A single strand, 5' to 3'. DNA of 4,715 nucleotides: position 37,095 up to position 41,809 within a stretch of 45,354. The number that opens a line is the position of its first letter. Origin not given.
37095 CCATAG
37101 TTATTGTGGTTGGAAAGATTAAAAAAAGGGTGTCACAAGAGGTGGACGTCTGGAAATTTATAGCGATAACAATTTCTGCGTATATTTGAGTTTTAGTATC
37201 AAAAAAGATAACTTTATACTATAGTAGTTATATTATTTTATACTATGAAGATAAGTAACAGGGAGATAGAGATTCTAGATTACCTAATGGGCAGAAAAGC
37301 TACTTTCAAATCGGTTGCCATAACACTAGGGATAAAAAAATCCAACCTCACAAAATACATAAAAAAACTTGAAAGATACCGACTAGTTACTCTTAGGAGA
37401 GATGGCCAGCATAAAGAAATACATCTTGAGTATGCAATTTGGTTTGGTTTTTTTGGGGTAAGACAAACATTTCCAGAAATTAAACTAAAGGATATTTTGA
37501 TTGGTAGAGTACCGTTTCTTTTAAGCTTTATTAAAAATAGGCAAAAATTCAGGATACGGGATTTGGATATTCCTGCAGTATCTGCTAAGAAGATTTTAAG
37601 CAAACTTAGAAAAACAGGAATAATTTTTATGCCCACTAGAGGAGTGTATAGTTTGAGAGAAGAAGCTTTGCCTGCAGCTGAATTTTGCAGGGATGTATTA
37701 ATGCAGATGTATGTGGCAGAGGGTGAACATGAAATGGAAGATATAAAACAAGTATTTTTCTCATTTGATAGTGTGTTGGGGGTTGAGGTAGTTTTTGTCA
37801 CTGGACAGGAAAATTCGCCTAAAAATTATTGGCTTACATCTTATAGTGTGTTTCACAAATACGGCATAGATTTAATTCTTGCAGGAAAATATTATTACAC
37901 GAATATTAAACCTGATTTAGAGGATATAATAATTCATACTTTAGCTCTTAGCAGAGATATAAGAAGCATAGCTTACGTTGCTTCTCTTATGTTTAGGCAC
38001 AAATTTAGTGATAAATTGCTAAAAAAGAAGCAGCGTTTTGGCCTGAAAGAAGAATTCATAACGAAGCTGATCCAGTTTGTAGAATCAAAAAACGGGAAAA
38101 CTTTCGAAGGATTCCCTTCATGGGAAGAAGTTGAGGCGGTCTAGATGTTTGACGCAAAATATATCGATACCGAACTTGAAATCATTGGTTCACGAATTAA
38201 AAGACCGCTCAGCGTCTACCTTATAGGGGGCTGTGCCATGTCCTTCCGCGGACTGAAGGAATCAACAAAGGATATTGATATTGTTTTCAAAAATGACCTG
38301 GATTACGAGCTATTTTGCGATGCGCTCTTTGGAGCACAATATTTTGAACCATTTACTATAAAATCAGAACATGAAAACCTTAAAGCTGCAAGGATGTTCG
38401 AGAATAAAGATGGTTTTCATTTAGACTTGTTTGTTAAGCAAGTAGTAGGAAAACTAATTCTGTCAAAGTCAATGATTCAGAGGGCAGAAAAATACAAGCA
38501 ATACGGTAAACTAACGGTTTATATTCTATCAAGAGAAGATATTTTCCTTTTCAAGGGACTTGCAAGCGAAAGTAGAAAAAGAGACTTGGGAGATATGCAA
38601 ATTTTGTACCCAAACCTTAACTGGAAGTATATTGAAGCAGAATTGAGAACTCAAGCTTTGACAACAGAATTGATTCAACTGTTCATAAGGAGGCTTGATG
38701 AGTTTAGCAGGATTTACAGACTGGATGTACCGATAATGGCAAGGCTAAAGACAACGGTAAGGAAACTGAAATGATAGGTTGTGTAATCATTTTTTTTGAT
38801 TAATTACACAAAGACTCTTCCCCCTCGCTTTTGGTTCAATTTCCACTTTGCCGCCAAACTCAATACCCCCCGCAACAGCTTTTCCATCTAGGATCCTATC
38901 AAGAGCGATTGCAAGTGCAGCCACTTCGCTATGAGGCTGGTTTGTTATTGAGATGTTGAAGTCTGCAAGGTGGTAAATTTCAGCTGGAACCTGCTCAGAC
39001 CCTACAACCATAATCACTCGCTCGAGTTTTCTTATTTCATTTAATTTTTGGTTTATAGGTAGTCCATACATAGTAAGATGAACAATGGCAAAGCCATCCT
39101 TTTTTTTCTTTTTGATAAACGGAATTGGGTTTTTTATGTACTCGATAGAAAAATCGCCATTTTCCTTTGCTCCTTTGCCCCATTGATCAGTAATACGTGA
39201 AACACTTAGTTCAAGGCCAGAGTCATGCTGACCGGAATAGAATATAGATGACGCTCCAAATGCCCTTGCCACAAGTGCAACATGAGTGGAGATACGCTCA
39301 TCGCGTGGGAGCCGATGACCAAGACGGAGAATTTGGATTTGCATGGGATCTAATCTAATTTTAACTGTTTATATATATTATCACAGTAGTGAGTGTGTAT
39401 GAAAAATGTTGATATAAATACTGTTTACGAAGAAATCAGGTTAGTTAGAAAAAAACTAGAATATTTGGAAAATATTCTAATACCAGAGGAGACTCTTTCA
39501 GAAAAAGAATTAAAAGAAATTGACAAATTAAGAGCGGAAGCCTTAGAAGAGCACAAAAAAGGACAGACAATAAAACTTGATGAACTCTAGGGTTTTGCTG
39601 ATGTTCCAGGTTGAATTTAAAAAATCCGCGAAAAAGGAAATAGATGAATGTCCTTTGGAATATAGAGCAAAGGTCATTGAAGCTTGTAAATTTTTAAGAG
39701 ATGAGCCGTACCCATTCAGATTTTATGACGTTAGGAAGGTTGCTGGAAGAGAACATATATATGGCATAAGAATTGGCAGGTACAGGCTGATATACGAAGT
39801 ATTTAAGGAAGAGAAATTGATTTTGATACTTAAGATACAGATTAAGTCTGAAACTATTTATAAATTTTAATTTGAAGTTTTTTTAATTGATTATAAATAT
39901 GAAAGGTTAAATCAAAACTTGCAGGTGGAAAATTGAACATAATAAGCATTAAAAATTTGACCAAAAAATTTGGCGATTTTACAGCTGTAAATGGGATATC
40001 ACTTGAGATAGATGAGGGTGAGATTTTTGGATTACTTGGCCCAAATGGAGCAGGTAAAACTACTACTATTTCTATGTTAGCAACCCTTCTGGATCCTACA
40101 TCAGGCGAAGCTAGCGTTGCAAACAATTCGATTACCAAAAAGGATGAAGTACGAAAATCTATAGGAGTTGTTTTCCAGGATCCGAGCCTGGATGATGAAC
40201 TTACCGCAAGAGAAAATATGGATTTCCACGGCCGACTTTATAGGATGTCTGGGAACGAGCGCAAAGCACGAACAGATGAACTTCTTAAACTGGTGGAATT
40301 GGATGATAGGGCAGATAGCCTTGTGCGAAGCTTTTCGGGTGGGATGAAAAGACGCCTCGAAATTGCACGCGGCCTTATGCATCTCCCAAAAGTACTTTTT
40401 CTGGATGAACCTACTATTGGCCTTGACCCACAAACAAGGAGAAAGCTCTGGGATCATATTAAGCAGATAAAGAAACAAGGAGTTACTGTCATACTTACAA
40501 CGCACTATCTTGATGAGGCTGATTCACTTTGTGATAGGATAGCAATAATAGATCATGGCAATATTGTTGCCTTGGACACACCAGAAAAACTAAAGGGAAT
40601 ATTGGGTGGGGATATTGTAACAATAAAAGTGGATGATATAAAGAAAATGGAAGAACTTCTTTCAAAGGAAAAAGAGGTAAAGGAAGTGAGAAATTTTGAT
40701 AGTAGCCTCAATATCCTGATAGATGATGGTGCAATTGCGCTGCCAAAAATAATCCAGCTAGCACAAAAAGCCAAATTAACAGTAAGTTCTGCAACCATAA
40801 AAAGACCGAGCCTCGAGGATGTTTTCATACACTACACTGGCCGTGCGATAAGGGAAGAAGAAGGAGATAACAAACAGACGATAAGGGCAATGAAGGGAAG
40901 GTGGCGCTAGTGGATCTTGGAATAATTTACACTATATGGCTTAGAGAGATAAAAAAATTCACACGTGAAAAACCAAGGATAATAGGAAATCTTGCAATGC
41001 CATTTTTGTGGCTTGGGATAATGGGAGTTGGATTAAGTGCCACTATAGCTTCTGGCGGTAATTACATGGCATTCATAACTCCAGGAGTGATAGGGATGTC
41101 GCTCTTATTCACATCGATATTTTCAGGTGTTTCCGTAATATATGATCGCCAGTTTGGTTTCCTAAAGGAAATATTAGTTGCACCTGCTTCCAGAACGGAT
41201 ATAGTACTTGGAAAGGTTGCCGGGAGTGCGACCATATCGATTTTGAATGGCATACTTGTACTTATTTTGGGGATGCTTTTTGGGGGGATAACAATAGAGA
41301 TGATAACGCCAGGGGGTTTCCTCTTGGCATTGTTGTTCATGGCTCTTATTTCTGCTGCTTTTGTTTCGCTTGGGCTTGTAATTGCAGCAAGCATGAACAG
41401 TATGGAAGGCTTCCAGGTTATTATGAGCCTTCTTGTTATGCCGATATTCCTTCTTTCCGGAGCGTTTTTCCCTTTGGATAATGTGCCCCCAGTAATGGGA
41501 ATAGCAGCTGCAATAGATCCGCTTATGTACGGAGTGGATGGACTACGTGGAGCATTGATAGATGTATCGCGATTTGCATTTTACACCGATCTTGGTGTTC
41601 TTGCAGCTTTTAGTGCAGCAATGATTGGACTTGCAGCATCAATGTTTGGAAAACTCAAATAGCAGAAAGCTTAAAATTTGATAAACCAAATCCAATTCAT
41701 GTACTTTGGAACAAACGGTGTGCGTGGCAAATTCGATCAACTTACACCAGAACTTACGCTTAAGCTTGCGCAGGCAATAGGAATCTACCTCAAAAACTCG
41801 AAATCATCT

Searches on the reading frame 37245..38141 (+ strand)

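Call 63: search_protein_families(library=pfam, proteins=[window:37245-38141:+], max_evalue=0.001)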
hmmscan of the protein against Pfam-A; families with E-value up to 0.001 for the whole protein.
window:37245-38141:+ (299 aa): 4 families
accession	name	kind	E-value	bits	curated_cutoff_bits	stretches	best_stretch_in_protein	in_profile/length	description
PF24271.1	HVO_2833_C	-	1.7e-06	28.8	34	1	194-297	3-112/120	HVO_2833, C-terminal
PF12802.13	MarR_2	-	0.00013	22.5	27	1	5-57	5-59/61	MarR family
PF13338.12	AbiEi_4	-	0.00015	22.2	25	1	101-137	13-48/49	Transcriptional regulator, AbiEi antitoxin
PF25212.1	HVO_A0114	-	0.00018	21.7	27.6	1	3-63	20-81/84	HVO_A0114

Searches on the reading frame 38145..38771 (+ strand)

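Call 63: search_protein_families(library=pfam, proteins=[window:38145-38771:+], max_evalue=0.001)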
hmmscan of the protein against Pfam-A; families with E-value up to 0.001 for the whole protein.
window:38145-38771:+ (209 aa): 1 family
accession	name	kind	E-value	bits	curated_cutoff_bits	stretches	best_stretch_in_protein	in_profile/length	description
PF19502.5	DUF6036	-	0.00013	22.2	23.6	0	7-167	6-133/164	Nucleotidyltransferase of unknown function (DUF6036)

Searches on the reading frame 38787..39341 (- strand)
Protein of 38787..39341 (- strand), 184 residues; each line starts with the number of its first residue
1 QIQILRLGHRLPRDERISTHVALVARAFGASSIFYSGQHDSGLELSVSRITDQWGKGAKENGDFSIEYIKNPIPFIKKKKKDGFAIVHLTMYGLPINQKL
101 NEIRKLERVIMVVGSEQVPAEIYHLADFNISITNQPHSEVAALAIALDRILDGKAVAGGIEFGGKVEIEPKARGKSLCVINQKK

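Call 63: search_protein_families(library=pfam, proteins=[window:38787-39341:-], max_evalue=0.001)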
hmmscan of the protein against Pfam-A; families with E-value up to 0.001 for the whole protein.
window:38787-39341:- (184 aa): 2 families
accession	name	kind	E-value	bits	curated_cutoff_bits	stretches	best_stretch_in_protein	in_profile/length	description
PF01994.21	Trm56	-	2.6e-38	131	25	1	62-176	3-117/119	tRNA ribose 2'-O-methyltransferase, aTrm56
PF00588.24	SpoU_methylase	-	0.00045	20.8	29.7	1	24-139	21-129/142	SpoU rRNA Methylase family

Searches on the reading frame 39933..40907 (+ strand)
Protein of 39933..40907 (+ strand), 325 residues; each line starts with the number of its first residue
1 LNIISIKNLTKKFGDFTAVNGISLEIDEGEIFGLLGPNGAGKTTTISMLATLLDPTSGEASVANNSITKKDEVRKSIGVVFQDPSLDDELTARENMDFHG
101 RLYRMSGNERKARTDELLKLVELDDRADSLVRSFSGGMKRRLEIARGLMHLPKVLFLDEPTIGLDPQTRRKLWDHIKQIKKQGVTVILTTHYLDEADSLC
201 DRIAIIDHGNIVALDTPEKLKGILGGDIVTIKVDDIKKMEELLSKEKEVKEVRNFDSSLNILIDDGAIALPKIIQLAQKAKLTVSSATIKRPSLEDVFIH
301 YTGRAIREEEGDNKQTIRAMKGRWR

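Call 63: search_protein_families(library=pfam, proteins=[window:39933-40907:+], max_evalue=0.001)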
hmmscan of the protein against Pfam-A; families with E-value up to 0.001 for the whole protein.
window:39933-40907:+ (325 aa): 6 families
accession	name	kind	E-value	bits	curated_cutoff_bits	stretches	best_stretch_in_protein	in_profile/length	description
PF00005.33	ABC_tran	-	1.6e-36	126.3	25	1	20-161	2-136/137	ABC transporter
PF13304.12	AAA_21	-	2.1e-12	48.2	27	1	105-191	177-298/304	AAA domain, putative AbiEii toxin, Type IV TA system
PF13732.12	DrrA1-3_C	-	4.3e-11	43.8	27.4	1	216-302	2-81/81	ATP-binding protein DrrA1-3-like, C-terminal domain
PF13175.12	AAA_15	-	6.3e-06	26.5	32.1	0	153-191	330-369/374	AAA ATPase domain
PF13476.12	AAA_23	-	1.3e-05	26.4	27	1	20-251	14-181/201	AAA domain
PF00004.35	AAA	-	0.00039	21.3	21.2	0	34-199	3-117/131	ATPase family associated with various cellular activities (AAA)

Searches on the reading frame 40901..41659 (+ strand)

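Call 63: search_protein_families(library=pfam, proteins=[window:40901-41659:+], max_evalue=0.001)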
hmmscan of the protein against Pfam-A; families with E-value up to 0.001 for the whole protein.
window:40901-41659:+ (253 aa): 3 families
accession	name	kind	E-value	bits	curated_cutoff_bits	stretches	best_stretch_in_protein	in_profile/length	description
PF01061.29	ABC2_membrane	-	1.5e-34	119.9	26.9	1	9-219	3-210/211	ABC-2 type transporter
PF12698.13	ABC2_membrane_3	-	1.5e-15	57.6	31.6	1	53-246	158-346/347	ABC-2 family transporter protein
PF12730.13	ABC2_membrane_4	-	1.5e-05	25.5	27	1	16-176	5-172/179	ABC-2 family transporter protein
